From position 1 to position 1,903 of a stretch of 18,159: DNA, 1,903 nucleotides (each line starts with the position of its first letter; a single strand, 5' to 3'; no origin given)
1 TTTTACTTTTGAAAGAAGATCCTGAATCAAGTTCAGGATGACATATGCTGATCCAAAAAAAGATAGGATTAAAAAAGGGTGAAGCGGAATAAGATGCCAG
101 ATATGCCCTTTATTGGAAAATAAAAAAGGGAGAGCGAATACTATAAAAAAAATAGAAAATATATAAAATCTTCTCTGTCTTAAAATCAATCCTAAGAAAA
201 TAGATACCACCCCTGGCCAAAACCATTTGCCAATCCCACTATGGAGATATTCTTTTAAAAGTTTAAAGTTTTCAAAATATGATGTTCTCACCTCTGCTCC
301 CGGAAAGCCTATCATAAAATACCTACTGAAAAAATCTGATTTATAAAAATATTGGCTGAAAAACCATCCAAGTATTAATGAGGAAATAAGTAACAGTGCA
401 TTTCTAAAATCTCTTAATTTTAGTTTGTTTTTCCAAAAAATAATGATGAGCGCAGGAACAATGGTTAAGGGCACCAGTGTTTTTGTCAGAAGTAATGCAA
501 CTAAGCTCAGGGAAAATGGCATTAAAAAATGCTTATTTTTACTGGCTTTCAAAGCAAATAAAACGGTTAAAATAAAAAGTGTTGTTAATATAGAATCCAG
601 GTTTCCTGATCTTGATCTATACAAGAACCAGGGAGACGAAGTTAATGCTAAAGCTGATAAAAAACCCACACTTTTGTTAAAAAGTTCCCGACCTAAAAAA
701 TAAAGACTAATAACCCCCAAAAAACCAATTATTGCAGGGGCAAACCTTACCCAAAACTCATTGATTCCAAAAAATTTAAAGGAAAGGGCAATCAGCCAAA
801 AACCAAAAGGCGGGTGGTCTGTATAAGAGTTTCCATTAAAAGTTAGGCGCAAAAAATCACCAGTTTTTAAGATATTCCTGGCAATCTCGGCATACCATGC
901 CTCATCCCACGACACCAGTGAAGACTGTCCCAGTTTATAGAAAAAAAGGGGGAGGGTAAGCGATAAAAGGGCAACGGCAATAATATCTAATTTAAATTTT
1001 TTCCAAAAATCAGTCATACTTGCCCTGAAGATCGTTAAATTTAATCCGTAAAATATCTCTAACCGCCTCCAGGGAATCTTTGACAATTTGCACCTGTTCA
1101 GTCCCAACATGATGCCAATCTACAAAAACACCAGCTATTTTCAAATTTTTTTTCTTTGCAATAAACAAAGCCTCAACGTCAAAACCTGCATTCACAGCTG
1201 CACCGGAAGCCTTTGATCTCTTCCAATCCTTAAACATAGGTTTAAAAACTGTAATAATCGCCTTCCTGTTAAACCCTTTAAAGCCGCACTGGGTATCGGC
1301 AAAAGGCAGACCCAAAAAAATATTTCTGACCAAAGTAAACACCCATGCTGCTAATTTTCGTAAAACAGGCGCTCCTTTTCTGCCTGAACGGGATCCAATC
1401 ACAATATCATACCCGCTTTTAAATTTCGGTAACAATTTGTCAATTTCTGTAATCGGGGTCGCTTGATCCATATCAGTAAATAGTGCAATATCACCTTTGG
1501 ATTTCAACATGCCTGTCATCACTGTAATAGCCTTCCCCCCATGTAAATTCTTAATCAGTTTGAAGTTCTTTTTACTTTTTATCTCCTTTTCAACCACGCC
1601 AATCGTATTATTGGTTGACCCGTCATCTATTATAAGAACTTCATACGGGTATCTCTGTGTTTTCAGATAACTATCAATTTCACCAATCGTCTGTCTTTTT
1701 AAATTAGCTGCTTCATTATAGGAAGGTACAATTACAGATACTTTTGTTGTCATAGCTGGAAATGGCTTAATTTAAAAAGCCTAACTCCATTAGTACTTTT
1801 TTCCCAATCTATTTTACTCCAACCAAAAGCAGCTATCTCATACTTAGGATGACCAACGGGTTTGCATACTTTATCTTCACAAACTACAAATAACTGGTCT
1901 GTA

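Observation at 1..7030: Three GT2 / GT-C pairs plus a synthase-GtrA fusion: a modular lipid-carrier glycosylation island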

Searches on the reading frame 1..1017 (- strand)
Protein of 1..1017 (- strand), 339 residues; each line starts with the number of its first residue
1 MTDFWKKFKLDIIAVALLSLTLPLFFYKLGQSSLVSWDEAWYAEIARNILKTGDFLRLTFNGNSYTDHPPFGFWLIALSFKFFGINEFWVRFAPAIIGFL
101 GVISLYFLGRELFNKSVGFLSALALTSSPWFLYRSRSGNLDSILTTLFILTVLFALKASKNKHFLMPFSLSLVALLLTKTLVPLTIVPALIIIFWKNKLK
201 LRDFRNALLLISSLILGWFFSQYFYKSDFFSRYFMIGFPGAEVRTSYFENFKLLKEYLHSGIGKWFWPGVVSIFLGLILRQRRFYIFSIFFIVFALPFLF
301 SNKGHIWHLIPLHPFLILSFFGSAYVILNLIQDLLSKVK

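Call 5: search_protein_families(library=pfam, proteins=[window:1-1017:-], max_evalue=0.01)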
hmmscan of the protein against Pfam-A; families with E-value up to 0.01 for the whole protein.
window:1-1017:- (339 aa): 3 families
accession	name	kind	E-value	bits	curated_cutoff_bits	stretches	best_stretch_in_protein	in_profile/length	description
PF13231.12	PMT_2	-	1.2e-20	74.8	26.1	1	67-208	1-145/160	Dolichyl-phosphate-mannose-protein mannosyltransferase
PF02366.24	PMT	-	5.9e-09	36.3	22.7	1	17-205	3-206/245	Dolichyl-phosphate-mannose-protein mannosyltransferase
PF02516.20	STT3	-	2.2e-07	31.2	24.5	1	68-301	71-318/405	Oligosaccharyl transferase STT3, N-terminal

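Call 6: search_protein_families(library=ncbifam, proteins=[window:1-1017:-], max_evalue=0.01)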
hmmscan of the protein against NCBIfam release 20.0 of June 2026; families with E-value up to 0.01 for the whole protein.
window:1-1017:- (339 aa): 4 families
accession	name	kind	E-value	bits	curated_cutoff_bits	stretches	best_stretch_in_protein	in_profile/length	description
NF009784.2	PRK13279.1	equivalog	2.2e-16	59.6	567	1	16-234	9-237/539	lipid IV(A) 4-amino-4-deoxy-L-arabinosyltransferase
TIGR03663.1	TIGR03663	subfamily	3.6e-11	42.7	126.25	1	13-193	5-180/435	flippase activity-associated protein Agl23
TIGR04154.1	archaeo_STT3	subfamily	1.5e-07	30.2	450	1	88-164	96-178/831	oligosaccharyl transferase, archaeosortase A system-associated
NF058602.1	PrMnsylTfPmt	equivalog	8e-05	21.6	800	1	64-161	95-192/530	protein O-mannosyltransferase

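Call 12: search_solved_structures(query=window:1-1017:-, max_evalue=1, show_alignments=2)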
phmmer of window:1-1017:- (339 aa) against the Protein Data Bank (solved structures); distinct sequences matched with E-value up to 1: 1.
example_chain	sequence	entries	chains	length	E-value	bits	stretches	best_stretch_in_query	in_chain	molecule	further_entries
5ezm_A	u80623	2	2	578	1.4e-15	60.9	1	16-196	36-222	4-amino-4-deoxy-L-arabinose transferase or related glycosyltransferases of PMT family | 4-amino-4-deoxy-L-arabinose (L-Ara4N) transferase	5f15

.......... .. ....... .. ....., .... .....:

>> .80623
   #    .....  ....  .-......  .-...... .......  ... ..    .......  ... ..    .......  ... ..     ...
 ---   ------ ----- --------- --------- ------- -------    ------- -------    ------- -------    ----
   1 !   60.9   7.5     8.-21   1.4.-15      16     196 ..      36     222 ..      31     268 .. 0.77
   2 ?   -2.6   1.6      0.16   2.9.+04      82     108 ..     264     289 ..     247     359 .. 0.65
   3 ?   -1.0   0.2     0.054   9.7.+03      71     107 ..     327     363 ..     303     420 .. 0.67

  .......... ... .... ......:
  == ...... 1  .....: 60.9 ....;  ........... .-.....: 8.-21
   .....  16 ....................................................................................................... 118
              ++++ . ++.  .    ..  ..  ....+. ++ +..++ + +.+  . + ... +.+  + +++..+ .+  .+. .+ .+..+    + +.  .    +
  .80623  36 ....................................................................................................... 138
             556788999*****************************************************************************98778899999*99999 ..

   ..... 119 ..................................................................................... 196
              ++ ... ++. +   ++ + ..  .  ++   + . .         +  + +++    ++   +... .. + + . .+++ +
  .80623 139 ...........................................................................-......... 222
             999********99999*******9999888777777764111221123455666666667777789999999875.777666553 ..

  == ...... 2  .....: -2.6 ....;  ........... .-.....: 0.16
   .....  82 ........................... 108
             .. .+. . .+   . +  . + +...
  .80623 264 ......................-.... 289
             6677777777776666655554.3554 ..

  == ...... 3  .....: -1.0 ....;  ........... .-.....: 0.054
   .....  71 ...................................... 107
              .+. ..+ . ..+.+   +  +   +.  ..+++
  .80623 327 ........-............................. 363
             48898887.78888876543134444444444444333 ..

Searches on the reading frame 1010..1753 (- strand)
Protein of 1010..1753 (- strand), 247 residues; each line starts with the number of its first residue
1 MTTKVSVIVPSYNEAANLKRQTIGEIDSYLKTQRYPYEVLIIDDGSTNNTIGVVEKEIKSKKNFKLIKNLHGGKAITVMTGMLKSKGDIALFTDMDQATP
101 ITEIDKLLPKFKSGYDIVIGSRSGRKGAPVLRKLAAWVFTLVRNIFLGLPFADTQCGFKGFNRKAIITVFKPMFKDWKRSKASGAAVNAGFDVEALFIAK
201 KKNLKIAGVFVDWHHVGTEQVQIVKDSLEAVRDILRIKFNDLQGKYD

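Call 5: search_protein_families(library=pfam, proteins=[window:1010-1753:-], max_evalue=0.01)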
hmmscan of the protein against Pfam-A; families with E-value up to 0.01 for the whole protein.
window:1010-1753:- (247 aa): 4 families
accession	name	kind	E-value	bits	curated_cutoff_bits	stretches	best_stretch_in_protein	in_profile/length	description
PF00535.33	Glycos_transf_2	-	3.6e-23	82.8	23.3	1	6-169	1-167/168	Glycosyl transferase family 2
PF13641.12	Glyco_tranf_2_3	-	0.002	18.6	27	1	5-126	3-127/230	Glycosyltransferase like family 2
PF10111.15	Glyco_tranf_2_2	-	0.0032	17.4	27.3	1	6-106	1-101/276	Glycosyltransferase like family 2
PF22662.2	Csa3_N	-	0.0055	17.2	27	0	8-80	30-106/120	Csa3 CRISPR-associated Rossmann-like domain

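Call 6: search_protein_families(library=ncbifam, proteins=[window:1010-1753:-], max_evalue=0.01)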
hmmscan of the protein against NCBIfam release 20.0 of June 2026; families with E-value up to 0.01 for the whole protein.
window:1010-1753:- (247 aa): 19 families
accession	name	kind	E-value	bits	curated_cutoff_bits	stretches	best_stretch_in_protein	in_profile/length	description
NF047588.1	GlcsyltransPgfSStrep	equivalog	2.6e-21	76.2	500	1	4-170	2-168/308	glycosyltransferase PgfS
NF007986.1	PRK10714.1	equivalog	1.2e-17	63.9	529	1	3-169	6-172/316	undecaprenyl-phosphate 4-deoxy-4-formamido-L-arabinose transferase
TIGR03937.1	PgaC_IcaA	equivalog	3.4e-12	46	422.3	1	3-98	45-137/407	poly-beta-1,6-N-acetyl-D-glucosamine synthase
NF041875.1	EPS_EpsD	equivalog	1.3e-11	44.5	370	1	5-106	1-99/325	exopolysaccharide biosynthesis glycosyltransferase EpsD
NF041391.1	DPhHxTase_Halo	equivalog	8.3e-11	41.3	375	1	11-168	3-152/213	dolichyl-phosphate hexose transferase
NF007482.0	PRK10073.1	equivalog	1.5e-10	40.6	423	1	2-99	5-98/334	glycosyltransferase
TIGR04283.1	glyco_like_mftF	equivalog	4.1e-09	36.4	182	1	5-108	1-94/221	TIGR04283 family arsenosugar biosynthesis glycosyltransferase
TIGR04182.1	glyco_TIGR04182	equivalog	9.7e-09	35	325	1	4-167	1-157/293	S-layer glycoprotein N-glycosyltransferase AglJ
NF047683.1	TeichurnBiosyTuaG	equivalog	1.5e-07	31.3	400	1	3-106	6-106/252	teichuronic acid biosynthesis protein TuaG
TIGR04242.1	nodulat_NodC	equivalog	1.6e-07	30.7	550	1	3-113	48-158/395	chitooligosaccharide synthase NodC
NF050050.1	ProtGlycPglI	equivalog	2.7e-07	30.3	500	1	3-121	2-118/306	GalNAc(5)-diNAcBac-PP-undecaprenol beta-1,3-glucosyltransferase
NF010496.0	PRK13915.1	equivalog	1.1e-06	28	262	1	3-100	31-130/307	glucosyl-3-phosphoglycerate synthase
NF038302.1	EPS_HpsE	equivalog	1.7e-06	27.3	300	1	4-98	2-98/307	hormogonium polysaccharide biosynthesis glycosyltransferase HpsE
NF058614.1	PPMAGASynPpgS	equivalog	3e-06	26.8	370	1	5-164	2-160/226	polyprenyl-phospho-N-acetylgalactosaminyl synthase PpgS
TIGR03965.1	mycofact_glyco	equivalog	4.8e-05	22.4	280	1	3-113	74-181/467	mycofactocin biosynthesis glycosyltransferase MftF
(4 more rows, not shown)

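Call 10: search_solved_structures(query=window:1010-1753:-, max_evalue=0.001)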
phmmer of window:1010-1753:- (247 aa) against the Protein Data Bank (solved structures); distinct sequences matched with E-value up to 0.001: 19.
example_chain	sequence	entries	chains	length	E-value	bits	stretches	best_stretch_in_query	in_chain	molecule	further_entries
5mlz_A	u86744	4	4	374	3.2e-14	56.6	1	3-145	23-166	Dolichol monophosphate mannose synthase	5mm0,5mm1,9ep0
9hwj_A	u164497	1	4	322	1e-13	55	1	3-166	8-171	Undecaprenyl-phosphate 4-deoxy-4-formamido-L-arabinose transferase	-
9bhc_C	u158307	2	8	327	1.1e-13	54.9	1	3-170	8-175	Undecaprenyl-phosphate 4-deoxy-4-formamido-L-arabinose transferase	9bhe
8vxh_A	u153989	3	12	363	1.4e-13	54.5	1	3-170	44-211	Undecaprenyl-phosphate 4-deoxy-4-formamido-L-arabinose transferase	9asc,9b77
5eke_A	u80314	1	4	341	3.6e-13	53.1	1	2-166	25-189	Uncharacterized glycosyltransferase sll0501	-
5ekp_C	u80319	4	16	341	3.7e-13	53.1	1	2-166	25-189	Uncharacterized glycosyltransferase sll0501 | Glycosyltransferase sll0501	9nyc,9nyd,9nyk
9nye_A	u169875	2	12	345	3.8e-13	53.1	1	2-166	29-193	Glycosyltransferase sll0501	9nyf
6h1j_A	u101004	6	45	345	3.9e-08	36.7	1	3-122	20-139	Probable ss-1,3-N-acetylglucosaminyltransferase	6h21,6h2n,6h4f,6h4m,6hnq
2z87_A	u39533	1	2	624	1.1e-06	31.9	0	5-98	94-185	Chondroitin synthase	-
2z86_A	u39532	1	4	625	1.1e-06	31.9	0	5-98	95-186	Chondroitin synthase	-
8vh7_A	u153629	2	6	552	8.2e-06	29.1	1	5-104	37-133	Heparosan synthase B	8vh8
8viw_A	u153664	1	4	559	8.4e-06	29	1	5-104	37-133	Heparosan synthase B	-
5tze_C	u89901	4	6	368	2.8e-05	27.3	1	4-97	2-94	Glycosyl transferase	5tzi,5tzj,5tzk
5hea_A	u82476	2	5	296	3.8e-05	26.9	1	5-99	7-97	Putative glycosyltransferase (GalT1)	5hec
5tz8_A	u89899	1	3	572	6.7e-05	26.1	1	4-97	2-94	Glycosyl transferase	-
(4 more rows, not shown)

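Call 57: find_homologous_proteins(query=window:1010-1753:-, max_evalue=1e-10)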
Query window:1010-1753:- (247 aa): 2975 proteins with E <= 1e-10 among 3703 candidates; the best 120 are listed.
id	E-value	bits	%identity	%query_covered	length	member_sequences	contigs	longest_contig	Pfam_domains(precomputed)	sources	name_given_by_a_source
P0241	1.6e-158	544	100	100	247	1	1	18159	PF00535.33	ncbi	-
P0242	1.3e-111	390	71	99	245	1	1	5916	PF00535.33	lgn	-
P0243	3.3e-110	386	72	100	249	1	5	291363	PF13641.13,PF00535.33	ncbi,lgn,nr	ncbi:glycosyltransferase [Candidatus Daviesbacteria bacterium]|nr:glycosyltransferase [Candidatus Da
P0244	2.8e-108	379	67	99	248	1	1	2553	PF10111.15,PF13641.13,PF00535.33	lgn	-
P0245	4.5e-106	372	67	99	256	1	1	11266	PF13641.13,PF00535.33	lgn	-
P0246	1.4e-105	370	64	100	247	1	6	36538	PF10111.15,PF00535.33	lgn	-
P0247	2.0e-105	370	66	98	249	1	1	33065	PF10111.15,PF13641.13,PF00535.33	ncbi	-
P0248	2.3e-105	370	65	100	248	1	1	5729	PF10111.15,PF00535.33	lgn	-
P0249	7.8e-105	368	62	98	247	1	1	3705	PF13641.13,PF00535.33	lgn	-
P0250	8.5e-105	368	65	98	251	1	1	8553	PF10111.15,PF13641.13,PF00535.33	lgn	-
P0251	1.1e-104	367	66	98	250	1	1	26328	PF10111.15,PF13641.13,PF00535.33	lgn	-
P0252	1.2e-104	367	66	98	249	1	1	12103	PF00535.33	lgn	-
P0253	1.3e-104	367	65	98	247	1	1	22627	PF13641.13,PF00535.33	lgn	-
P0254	1.6e-104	367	66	100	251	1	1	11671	PF10111.15,PF00535.33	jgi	jgi:dolichyl-phosphate beta-glucosyltransferase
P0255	3.4e-104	366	63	98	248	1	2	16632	PF00535.33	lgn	-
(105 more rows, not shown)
